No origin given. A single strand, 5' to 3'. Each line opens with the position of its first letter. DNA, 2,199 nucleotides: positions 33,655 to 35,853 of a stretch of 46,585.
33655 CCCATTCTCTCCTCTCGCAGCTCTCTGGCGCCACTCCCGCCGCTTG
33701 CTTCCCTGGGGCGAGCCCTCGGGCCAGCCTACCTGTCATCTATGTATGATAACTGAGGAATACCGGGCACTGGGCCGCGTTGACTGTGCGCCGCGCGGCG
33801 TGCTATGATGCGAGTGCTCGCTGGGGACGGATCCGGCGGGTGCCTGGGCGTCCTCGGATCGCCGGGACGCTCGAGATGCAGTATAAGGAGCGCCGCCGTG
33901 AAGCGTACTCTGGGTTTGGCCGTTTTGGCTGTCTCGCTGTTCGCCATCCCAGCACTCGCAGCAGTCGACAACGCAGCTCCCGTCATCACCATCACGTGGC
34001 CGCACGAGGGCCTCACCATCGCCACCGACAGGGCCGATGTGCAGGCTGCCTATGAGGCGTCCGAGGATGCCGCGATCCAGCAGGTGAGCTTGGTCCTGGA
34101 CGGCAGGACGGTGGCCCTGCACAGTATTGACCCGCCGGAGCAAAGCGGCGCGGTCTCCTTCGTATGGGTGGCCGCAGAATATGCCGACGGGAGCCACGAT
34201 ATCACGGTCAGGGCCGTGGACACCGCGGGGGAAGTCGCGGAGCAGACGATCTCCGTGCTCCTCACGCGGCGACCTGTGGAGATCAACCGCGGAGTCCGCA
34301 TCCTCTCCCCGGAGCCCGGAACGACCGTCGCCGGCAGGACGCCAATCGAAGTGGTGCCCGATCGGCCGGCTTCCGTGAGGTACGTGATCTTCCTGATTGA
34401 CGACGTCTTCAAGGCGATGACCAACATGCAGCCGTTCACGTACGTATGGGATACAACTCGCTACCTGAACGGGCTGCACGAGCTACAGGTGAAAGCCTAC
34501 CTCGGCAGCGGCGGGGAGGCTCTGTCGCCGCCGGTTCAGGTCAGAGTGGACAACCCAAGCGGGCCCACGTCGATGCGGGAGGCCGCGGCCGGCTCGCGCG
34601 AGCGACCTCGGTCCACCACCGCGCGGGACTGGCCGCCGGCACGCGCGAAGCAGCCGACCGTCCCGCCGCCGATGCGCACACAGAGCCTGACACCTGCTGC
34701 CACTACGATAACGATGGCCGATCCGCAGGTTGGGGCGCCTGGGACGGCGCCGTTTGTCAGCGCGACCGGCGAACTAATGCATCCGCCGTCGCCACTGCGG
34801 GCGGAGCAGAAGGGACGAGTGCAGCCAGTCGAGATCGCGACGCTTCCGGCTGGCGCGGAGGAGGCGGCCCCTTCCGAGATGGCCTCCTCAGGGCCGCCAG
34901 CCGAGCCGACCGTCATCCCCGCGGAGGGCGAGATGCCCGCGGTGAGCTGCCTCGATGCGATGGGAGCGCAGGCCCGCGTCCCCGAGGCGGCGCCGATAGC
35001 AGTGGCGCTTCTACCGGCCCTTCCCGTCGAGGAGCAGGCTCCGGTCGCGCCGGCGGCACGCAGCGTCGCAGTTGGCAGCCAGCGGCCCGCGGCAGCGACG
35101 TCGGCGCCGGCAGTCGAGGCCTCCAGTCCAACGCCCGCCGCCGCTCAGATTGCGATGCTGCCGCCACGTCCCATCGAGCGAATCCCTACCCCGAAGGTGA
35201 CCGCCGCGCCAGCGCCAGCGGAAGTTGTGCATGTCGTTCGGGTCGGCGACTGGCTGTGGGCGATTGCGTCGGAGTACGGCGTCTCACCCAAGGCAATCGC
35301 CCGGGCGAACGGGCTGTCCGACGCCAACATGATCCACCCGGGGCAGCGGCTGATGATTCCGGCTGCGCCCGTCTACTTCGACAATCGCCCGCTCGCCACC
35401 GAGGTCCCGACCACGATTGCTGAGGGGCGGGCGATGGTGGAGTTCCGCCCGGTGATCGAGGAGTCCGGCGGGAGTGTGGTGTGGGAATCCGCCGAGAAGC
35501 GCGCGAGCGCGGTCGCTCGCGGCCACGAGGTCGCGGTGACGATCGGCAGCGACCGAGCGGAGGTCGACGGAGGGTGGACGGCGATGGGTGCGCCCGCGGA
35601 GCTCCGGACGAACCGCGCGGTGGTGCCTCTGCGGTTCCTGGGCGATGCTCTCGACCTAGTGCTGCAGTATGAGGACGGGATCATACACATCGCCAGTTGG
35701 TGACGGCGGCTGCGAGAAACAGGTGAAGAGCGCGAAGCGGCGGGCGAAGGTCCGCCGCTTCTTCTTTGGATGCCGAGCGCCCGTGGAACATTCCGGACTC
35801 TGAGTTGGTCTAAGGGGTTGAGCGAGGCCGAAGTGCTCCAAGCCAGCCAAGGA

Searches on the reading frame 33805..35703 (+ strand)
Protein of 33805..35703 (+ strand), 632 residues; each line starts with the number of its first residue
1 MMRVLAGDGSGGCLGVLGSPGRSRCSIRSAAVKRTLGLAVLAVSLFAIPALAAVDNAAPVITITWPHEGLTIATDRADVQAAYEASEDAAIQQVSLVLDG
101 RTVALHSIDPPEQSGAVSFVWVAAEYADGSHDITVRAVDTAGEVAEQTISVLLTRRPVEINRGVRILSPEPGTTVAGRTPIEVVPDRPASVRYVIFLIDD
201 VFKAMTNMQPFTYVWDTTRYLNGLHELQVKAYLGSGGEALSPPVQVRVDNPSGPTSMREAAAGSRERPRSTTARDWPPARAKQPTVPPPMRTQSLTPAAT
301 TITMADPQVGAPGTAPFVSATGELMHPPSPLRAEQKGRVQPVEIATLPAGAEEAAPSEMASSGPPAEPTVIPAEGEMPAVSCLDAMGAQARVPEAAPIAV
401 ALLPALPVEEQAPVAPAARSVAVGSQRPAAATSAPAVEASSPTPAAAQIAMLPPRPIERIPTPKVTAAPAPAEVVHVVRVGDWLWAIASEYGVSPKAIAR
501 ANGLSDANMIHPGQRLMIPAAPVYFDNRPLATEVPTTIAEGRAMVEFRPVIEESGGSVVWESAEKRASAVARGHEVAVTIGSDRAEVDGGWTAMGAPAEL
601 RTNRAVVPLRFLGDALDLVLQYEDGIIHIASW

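Call 5: search_protein_families(library=pfam, proteins=[window:33805-35703:+], max_evalue=0.001)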
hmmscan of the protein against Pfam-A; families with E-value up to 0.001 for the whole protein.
window:33805-35703:+ (632 aa): 5 families
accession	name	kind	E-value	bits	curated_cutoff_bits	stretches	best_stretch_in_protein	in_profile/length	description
PF07833.16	Cu_amine_oxidN1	-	5.1e-18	65.4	24.2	1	525-624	2-101/108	Copper amine oxidase N-terminal domain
PF17957.7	Big_7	-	1.6e-14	54.8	24.1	2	164-229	3-70/70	Bacterial Ig domain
PF01476.26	LysM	-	1.3e-13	51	20.9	1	476-519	1-43/43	LysM domain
PF19077.6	Big_13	-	1.1e-05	26.2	27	1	87-150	36-97/102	Bacterial Ig-like domain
PF23473.1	LysM3_LYK4_5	-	0.00081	19.9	29.3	0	477-519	6-47/48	LYK4/5 LysM3 domain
